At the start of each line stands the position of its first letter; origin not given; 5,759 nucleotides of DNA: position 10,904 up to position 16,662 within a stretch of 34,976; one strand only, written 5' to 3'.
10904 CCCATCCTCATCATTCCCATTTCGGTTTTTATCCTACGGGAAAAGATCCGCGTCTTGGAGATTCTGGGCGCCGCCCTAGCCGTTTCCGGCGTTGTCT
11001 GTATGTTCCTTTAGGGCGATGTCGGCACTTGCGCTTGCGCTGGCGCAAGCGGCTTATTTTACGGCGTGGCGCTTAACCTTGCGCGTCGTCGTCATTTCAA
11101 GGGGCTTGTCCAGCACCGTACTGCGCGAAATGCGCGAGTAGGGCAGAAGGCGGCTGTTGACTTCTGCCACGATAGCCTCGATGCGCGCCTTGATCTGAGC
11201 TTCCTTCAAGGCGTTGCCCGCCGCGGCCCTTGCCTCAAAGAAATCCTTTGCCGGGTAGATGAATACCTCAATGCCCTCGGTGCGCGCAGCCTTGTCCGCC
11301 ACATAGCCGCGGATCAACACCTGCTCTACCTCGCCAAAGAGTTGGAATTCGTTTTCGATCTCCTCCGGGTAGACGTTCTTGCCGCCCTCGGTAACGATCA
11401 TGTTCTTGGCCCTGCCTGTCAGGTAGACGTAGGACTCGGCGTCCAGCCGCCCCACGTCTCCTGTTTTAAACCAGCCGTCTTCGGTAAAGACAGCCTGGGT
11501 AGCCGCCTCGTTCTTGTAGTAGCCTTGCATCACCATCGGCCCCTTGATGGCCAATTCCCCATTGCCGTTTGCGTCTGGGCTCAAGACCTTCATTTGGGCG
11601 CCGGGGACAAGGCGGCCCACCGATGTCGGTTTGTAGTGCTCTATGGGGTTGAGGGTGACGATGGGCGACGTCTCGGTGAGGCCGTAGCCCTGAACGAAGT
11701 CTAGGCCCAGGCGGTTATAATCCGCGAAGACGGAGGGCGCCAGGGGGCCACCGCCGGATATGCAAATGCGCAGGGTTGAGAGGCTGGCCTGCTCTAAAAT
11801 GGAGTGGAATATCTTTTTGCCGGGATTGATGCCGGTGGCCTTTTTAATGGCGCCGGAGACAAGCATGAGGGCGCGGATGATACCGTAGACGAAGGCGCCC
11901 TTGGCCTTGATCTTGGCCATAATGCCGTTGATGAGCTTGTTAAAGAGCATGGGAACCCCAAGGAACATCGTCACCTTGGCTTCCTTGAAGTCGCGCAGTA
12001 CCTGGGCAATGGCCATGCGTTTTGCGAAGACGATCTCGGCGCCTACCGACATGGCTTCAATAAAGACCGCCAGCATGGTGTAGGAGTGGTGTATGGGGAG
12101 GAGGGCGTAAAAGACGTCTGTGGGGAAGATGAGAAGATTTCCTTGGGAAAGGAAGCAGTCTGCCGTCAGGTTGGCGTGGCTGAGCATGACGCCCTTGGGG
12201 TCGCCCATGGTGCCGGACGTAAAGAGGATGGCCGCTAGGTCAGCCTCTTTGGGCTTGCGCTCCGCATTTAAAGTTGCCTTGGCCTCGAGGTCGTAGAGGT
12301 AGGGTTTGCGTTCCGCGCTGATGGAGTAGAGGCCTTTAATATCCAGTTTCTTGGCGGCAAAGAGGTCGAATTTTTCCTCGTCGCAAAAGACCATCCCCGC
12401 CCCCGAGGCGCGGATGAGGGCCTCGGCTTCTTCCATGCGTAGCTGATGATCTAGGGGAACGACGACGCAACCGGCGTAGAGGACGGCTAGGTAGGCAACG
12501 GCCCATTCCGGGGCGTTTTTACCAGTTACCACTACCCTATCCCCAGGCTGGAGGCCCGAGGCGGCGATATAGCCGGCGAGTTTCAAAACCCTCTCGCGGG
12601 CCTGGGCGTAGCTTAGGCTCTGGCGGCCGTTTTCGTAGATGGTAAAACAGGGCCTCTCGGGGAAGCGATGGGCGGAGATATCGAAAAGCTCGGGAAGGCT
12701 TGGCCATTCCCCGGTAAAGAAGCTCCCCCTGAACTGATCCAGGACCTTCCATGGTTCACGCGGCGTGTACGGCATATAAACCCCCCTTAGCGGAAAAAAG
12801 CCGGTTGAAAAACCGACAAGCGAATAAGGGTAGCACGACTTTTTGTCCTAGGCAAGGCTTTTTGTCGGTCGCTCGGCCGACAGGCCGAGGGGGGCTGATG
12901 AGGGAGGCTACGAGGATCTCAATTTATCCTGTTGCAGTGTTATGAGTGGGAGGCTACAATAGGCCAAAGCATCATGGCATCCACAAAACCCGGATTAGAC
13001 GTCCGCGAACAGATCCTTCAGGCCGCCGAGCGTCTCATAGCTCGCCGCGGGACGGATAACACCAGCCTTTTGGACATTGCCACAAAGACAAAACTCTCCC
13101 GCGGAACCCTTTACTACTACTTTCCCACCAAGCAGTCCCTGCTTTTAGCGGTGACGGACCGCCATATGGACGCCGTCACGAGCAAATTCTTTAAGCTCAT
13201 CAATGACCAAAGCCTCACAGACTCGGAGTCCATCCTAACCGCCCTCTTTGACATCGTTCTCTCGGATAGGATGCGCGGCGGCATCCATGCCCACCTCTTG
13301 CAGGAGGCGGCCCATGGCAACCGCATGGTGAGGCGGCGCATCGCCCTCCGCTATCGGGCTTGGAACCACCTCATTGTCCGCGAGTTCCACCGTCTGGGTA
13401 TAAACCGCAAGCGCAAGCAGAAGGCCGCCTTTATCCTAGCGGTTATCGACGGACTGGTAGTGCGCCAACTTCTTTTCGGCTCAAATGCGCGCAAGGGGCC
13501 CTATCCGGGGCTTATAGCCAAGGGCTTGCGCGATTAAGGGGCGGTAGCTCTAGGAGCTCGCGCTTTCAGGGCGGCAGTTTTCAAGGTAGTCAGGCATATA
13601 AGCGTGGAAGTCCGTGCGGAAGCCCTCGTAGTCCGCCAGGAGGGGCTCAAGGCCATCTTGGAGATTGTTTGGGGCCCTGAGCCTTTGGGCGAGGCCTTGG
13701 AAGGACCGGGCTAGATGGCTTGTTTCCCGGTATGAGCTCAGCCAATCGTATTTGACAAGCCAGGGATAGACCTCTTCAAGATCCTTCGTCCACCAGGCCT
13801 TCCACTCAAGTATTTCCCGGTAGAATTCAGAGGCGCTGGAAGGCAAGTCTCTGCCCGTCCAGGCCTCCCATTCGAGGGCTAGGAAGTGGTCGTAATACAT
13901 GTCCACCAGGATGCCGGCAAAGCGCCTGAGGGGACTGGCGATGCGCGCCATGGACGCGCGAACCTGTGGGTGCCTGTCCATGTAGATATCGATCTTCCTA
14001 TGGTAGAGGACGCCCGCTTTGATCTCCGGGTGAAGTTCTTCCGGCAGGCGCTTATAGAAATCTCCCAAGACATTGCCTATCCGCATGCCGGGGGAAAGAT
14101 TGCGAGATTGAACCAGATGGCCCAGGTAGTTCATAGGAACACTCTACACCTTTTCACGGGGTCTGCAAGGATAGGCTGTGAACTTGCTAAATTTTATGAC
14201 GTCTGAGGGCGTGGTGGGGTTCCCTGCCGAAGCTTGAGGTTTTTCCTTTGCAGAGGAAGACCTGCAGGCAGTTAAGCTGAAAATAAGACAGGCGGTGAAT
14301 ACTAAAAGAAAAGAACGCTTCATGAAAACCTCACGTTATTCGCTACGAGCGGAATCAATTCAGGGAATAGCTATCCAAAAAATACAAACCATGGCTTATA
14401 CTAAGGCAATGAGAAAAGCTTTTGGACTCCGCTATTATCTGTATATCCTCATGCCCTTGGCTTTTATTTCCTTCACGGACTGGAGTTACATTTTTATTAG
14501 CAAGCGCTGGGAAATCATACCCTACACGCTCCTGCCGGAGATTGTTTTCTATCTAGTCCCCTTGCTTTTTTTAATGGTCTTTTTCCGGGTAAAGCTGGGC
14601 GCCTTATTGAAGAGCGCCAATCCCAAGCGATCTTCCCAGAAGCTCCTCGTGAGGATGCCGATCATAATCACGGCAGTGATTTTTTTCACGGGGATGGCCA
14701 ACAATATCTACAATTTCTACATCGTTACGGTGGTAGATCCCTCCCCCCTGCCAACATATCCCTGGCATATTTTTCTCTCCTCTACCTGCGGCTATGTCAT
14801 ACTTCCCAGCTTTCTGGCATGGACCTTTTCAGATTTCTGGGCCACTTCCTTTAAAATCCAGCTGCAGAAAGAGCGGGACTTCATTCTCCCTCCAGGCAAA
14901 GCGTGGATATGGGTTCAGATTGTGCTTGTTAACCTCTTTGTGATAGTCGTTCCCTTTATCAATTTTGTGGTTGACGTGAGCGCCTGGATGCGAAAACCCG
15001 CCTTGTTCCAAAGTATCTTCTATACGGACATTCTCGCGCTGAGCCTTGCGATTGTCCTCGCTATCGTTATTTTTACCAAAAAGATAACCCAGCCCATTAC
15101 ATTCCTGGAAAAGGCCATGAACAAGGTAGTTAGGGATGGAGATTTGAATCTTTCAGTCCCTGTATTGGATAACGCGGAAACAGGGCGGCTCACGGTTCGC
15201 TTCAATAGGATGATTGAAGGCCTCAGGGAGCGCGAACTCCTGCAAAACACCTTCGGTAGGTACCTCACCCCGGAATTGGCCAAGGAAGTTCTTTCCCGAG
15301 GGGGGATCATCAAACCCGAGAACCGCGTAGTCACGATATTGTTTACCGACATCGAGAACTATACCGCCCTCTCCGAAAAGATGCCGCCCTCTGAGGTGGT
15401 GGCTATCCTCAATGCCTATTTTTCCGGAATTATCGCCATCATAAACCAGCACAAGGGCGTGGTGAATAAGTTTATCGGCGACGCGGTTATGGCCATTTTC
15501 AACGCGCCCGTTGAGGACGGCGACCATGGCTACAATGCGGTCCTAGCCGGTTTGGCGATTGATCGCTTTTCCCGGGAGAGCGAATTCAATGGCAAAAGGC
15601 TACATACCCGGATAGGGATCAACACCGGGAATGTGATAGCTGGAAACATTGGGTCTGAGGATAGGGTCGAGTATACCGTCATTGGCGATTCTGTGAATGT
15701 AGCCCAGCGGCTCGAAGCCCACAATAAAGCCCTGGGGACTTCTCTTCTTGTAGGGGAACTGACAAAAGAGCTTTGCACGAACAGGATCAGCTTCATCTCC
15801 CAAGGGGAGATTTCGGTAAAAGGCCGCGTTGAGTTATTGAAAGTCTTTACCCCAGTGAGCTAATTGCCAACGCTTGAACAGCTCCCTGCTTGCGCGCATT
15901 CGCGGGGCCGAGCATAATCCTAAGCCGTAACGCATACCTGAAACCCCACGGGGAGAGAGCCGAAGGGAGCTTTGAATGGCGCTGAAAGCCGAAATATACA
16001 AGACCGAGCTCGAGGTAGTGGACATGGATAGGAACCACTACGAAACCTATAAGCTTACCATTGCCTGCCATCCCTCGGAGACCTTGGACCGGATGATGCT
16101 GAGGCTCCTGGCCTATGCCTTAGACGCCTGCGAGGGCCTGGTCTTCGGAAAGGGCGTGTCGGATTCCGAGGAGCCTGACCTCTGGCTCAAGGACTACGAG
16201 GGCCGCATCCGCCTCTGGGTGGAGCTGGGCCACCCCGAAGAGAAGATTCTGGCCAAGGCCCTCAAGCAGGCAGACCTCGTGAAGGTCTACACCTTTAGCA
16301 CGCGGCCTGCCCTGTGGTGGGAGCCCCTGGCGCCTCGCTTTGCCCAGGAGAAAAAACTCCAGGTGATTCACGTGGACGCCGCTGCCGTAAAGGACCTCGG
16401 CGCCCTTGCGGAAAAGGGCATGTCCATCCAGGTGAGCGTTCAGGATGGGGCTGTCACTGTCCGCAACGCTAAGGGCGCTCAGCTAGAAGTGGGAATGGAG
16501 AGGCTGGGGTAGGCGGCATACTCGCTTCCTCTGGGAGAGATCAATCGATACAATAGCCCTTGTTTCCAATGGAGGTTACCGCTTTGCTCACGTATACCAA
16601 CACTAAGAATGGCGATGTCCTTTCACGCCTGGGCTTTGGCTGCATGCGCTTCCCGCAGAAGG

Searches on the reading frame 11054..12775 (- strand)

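Call 26: search_protein_families(library=pfam, proteins=[window:11054-12775:-], max_evalue=0.001)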
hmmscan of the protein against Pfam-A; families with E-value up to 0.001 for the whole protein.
window:11054-12775:- (573 aa): 1 family
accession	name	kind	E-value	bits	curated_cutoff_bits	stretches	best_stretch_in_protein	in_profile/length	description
PF00501.34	AMP-binding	-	3.1e-82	276.9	29.9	1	32-420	2-384/384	AMP-binding enzyme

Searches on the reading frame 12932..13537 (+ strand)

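Call 38: search_protein_families(library=pfam, proteins=[window:12932-13537:+], max_evalue=0.001)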
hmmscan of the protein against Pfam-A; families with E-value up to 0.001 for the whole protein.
window:12932-13537:+ (201 aa): 3 families
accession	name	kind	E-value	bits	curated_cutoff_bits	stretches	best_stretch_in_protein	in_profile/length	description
PF00440.29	TetR_N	-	5.7e-16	58.5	24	1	28-74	1-47/47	Bacterial regulatory proteins, tetR family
PF13977.11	TetR_C_6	-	3e-05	24.6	27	1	102-181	9-92/115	BetI-type transcriptional repressor, C-terminal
PF17940.6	TetR_C_31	-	0.00049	20.7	27.4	1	119-183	27-89/107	Tetracyclin repressor-like, C-terminal domain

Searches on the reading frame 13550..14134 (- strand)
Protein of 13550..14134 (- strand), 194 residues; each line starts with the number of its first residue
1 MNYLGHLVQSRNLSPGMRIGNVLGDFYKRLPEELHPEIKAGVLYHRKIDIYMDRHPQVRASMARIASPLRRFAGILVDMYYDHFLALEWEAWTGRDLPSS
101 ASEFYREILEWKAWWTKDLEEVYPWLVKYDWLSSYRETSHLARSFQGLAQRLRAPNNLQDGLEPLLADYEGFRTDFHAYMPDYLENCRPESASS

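Call 38: search_protein_families(library=pfam, proteins=[window:13550-14134:-], max_evalue=0.001)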
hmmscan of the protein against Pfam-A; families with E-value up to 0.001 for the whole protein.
window:13550-14134:- (194 aa): 1 family
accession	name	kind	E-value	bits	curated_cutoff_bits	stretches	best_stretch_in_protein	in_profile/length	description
PF04336.18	ACP_PD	-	2.4e-52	178.1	27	1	1-182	1-182/183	Acyl carrier protein phosphodiesterase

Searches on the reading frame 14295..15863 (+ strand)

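Call 26: search_protein_families(library=pfam, proteins=[window:14295-15863:+], max_evalue=0.001)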
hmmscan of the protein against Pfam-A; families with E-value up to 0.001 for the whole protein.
window:14295-15863:+ (522 aa): 2 families
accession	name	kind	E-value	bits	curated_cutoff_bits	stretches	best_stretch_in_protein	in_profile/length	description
PF00211.25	Guanylate_cyc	-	3.4e-27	95.7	21.9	1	344-514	7-176/183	Adenylate and Guanylate cyclase catalytic domain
PF00672.30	HAMP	-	5.8e-07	30.2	25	1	260-312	2-53/53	HAMP domain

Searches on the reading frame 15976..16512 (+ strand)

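Call 38: search_protein_families(library=pfam, proteins=[window:15976-16512:+], max_evalue=0.001)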
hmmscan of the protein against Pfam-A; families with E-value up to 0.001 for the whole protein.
window:15976-16512:+ (178 aa): 1 family
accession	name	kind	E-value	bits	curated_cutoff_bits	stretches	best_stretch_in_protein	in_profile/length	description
PF07152.18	YaeQ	-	3.6e-62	209.5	25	1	1-167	1-167/173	YaeQ protein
